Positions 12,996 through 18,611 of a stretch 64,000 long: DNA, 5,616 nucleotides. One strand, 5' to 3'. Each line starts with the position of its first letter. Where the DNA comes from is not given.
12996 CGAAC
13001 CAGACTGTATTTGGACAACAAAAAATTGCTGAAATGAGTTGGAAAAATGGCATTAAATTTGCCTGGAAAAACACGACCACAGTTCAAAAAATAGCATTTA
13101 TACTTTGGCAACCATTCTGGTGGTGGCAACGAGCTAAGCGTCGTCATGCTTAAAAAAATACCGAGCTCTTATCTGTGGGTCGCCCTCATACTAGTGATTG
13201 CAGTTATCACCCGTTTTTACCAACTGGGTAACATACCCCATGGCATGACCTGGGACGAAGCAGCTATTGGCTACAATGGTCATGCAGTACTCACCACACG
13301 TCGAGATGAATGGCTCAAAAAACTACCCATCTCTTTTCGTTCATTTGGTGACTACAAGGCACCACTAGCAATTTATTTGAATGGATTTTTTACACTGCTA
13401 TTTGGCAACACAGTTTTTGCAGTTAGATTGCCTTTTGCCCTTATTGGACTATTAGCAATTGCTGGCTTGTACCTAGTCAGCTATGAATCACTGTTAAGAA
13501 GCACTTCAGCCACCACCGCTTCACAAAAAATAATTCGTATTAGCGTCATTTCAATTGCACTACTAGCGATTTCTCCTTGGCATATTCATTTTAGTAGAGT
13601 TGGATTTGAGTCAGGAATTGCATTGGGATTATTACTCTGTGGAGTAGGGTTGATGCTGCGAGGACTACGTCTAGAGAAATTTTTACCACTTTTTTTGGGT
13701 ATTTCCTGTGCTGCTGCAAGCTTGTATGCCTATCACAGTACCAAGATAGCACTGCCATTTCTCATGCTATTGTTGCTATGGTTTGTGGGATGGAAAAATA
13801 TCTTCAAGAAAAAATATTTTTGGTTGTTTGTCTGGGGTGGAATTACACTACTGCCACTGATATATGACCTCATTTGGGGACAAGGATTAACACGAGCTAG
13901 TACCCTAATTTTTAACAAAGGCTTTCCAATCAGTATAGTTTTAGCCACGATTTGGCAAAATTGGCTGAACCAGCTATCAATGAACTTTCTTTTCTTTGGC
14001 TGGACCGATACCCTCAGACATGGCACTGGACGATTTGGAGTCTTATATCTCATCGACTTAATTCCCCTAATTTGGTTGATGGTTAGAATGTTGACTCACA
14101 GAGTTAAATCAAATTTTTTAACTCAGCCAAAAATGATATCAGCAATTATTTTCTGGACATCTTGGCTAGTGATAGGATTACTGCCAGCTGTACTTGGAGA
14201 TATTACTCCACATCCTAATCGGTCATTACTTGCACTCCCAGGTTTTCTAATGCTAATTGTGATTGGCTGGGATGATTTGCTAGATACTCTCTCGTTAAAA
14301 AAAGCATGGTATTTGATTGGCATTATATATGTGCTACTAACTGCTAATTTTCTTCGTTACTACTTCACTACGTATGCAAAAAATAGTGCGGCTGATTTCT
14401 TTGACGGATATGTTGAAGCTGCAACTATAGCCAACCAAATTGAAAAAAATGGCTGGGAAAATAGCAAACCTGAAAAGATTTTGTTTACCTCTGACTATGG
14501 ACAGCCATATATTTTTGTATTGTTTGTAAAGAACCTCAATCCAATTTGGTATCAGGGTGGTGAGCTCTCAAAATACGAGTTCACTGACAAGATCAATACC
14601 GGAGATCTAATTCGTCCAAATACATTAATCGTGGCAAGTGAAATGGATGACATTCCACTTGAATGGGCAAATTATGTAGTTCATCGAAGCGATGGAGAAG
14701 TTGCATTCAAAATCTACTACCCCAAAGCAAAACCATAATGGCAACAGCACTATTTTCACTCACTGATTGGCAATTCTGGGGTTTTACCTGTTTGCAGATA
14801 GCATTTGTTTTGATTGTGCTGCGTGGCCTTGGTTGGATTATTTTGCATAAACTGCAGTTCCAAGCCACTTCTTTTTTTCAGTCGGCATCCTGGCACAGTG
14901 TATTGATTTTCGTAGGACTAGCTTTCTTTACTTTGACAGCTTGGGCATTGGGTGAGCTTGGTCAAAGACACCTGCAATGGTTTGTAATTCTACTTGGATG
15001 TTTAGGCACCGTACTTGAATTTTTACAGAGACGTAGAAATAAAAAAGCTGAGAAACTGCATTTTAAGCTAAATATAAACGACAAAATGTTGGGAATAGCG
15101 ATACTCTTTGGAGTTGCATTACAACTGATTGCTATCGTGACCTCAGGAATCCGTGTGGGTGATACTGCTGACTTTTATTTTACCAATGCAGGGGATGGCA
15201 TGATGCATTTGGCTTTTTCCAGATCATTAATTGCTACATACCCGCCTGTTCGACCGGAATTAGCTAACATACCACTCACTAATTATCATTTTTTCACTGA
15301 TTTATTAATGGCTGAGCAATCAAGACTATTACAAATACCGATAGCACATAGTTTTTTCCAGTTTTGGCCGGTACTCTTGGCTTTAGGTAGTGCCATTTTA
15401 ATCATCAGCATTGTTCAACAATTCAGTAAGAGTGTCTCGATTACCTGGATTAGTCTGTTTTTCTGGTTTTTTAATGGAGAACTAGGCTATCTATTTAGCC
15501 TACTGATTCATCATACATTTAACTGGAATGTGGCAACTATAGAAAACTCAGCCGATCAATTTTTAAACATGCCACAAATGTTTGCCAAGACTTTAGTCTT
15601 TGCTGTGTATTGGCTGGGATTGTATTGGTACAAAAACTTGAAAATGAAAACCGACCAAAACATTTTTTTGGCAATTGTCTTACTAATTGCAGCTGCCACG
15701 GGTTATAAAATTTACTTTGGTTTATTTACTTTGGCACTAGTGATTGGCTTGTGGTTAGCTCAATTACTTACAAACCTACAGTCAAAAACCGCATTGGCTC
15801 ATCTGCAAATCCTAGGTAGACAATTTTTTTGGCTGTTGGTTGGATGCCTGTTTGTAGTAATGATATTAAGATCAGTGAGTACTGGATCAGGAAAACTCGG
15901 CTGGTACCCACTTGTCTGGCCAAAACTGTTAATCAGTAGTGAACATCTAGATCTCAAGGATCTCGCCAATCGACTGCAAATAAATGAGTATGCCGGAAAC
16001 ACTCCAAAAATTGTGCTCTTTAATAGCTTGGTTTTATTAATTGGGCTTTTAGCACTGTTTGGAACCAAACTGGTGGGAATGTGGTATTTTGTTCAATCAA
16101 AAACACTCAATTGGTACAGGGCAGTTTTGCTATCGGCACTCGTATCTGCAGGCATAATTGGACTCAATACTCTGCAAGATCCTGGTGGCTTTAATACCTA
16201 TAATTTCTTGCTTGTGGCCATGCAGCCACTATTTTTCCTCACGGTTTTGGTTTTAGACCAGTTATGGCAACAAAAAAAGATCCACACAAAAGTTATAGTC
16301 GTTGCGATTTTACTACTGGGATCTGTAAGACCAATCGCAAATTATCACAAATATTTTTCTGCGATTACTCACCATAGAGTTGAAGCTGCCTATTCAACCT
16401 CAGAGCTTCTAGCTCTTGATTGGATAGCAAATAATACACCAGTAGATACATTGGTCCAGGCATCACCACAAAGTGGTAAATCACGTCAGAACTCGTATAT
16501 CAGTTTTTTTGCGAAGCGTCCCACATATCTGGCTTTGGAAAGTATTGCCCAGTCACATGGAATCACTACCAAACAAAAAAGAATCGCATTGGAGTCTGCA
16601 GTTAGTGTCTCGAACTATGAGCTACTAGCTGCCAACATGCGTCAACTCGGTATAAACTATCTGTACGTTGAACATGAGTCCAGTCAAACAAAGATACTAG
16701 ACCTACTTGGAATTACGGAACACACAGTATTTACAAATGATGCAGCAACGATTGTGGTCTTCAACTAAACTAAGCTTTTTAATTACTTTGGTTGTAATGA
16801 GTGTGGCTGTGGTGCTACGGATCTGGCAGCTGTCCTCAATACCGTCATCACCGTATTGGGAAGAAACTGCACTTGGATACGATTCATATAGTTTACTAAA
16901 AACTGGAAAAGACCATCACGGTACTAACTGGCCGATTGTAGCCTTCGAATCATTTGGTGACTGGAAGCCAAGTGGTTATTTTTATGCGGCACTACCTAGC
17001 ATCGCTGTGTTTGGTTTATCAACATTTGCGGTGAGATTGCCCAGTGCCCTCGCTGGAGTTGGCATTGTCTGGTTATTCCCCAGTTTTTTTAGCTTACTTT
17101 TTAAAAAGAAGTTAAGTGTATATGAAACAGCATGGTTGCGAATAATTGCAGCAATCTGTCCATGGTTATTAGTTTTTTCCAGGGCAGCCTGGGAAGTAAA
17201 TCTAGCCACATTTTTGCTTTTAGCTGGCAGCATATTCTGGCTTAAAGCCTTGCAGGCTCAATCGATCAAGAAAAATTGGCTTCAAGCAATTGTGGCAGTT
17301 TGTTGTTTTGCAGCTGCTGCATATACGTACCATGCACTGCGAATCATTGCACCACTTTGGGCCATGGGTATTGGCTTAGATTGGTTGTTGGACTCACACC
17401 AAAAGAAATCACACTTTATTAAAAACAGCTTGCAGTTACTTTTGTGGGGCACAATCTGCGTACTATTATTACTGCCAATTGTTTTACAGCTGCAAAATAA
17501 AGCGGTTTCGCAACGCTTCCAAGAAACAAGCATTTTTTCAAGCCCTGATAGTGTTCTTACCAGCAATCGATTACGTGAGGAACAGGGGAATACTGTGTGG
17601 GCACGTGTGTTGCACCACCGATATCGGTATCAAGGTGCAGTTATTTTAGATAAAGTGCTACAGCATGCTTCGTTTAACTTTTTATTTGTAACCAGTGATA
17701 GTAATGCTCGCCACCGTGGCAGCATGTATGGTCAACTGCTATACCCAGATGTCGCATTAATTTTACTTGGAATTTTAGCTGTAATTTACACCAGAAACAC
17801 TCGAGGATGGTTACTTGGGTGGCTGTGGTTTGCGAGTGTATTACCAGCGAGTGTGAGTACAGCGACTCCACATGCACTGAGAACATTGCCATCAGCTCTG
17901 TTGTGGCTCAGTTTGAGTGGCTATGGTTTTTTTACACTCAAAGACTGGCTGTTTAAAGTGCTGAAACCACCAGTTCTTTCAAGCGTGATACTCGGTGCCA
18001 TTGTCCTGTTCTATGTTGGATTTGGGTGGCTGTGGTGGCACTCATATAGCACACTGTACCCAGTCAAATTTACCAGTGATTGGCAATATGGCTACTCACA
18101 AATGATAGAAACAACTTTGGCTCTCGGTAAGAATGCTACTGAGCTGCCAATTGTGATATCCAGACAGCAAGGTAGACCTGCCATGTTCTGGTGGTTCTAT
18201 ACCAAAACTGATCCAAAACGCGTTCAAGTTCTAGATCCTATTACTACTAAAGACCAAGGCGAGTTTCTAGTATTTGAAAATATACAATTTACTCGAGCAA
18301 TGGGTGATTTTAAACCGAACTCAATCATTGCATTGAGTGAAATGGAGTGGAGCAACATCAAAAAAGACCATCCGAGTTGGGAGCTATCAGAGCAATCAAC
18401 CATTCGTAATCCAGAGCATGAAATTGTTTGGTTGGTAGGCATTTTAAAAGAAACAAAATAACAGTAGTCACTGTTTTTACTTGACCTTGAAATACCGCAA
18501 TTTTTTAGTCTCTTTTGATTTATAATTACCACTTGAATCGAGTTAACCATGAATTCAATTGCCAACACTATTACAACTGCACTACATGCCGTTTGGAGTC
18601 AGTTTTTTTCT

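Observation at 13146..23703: Expansion of five ArnT/PMT-like GT-C glycosyltransferases with conserved periplasmic-loop motifs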

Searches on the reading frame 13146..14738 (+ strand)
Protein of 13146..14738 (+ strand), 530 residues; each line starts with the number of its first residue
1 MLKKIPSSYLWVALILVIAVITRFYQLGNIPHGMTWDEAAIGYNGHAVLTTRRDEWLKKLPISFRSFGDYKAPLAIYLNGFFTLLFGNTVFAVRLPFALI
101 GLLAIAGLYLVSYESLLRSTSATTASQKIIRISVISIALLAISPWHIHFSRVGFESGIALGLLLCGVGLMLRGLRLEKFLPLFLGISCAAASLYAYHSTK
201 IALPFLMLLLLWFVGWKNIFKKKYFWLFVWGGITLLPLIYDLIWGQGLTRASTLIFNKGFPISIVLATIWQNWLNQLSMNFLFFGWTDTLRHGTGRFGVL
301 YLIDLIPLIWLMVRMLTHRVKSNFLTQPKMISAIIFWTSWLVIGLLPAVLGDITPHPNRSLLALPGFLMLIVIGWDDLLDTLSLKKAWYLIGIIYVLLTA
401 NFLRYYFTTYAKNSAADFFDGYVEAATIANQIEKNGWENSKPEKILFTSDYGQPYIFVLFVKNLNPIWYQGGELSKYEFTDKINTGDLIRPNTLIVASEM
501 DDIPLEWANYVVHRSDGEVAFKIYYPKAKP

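Call 4: search_protein_families(library=pfam, proteins=[window:13146-14738:+], max_evalue=0.01)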
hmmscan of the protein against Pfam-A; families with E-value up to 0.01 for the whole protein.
window:13146-14738:+ (530 aa): 1 family
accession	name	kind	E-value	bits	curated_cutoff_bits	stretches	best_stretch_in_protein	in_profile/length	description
PF13231.12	PMT_2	-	0.00016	22.4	26.1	1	71-236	2-154/160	Dolichyl-phosphate-mannose-protein mannosyltransferase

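Call 7: search_protein_families(library=ncbifam, proteins=[window:13146-14738:+], max_evalue=0.1)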
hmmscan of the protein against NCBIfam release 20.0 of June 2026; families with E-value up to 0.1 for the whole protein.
window:13146-14738:+ (530 aa): 1 family
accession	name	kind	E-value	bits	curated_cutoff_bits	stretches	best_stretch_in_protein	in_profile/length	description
TIGR03663.1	TIGR03663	subfamily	0.00012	21.3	126.25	1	11-198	3-165/435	flippase activity-associated protein Agl23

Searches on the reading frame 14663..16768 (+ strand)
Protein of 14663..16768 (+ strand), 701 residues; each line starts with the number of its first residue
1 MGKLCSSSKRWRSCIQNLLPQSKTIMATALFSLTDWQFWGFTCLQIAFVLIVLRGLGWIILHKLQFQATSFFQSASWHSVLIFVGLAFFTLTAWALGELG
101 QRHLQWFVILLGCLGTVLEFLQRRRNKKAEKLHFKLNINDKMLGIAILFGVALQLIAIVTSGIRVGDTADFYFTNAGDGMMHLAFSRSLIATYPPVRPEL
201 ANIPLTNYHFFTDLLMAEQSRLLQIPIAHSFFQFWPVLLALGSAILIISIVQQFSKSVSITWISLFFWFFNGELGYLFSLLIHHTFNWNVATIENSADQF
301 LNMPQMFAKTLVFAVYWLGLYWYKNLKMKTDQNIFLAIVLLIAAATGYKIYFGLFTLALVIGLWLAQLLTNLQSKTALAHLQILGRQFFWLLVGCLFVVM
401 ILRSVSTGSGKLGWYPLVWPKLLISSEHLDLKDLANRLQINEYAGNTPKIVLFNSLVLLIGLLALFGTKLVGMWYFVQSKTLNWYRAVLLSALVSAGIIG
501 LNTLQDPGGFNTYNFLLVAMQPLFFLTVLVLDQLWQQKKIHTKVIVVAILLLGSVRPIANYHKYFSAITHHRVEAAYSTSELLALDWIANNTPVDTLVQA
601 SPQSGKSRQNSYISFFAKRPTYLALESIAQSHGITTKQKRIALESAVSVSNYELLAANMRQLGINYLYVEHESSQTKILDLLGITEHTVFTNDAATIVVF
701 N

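Call 4: search_protein_families(library=pfam, proteins=[window:14663-16768:+], max_evalue=0.01)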
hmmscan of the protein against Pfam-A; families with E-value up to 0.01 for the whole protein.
window:14663-16768:+ (701 aa): 0 families

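Call 7: search_protein_families(library=ncbifam, proteins=[window:14663-16768:+], max_evalue=0.1)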
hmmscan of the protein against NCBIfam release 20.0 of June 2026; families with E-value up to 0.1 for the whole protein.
window:14663-16768:+ (701 aa): 1 family
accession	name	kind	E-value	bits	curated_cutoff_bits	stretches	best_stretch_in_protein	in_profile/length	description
NF010270.0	PRK13717.1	equivalog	0.092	12.9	195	0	386-410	16-40/128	type-F conjugative transfer system protein TrbI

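Call 67: find_homologous_proteins(query=window:14663-16768:+, max_evalue=0.001)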
Query window:14663-16768:+ (701 aa): 9 proteins with E <= 0.001 among 8000 candidates.
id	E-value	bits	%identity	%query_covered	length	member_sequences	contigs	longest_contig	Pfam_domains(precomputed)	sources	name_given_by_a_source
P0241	0.0e+0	1492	100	96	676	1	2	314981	-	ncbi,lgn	-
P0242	2.1e-176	607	45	96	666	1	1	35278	-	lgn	-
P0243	2.9e-173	596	43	96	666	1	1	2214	-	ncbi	-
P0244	3.9e-173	596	44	96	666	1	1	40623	-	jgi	jgi:hypothetical protein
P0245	7.0e-171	589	44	96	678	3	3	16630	-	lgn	-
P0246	1.0e-167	578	42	96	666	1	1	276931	-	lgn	-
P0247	4.7e-165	569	42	96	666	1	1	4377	-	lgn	-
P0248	1.9e-58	217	28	92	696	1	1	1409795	-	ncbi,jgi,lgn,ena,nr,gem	ncbi:MAG TPA: hypothetical protein VD999_04485 [Vitreimonas sp.]|nr:hypothetical protein [Vitreimona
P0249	6.1e-7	47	28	27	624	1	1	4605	-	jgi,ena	-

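Call 71: search_solved_structures(query=A4, max_evalue=10)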
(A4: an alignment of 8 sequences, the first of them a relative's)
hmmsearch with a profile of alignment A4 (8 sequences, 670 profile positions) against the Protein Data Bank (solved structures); distinct sequences matched with E-value up to 10: 0.

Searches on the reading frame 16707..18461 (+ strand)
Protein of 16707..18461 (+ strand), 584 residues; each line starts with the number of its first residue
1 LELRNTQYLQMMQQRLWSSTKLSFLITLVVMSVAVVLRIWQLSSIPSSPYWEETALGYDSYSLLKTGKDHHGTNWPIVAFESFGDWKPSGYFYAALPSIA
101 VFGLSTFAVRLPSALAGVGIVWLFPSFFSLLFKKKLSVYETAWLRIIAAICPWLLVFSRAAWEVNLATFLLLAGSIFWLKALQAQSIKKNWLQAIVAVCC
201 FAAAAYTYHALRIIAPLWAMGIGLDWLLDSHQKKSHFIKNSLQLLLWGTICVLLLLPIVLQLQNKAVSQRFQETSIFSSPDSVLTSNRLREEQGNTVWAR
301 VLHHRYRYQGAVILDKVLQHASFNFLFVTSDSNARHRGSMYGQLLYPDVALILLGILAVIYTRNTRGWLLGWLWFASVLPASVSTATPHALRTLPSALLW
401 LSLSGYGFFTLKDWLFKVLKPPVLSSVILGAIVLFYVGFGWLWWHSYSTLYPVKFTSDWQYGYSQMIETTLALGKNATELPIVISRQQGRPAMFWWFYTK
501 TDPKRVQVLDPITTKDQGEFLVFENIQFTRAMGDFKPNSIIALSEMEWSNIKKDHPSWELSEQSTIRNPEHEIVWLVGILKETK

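Call 4: search_protein_families(library=pfam, proteins=[window:16707-18461:+], max_evalue=0.01)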
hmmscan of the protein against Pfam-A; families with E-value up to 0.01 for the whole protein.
window:16707-18461:+ (584 aa): 0 families

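Call 7: search_protein_families(library=ncbifam, proteins=[window:16707-18461:+], max_evalue=0.1)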
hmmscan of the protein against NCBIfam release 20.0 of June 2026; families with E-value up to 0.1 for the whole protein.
window:16707-18461:+ (584 aa): 0 families
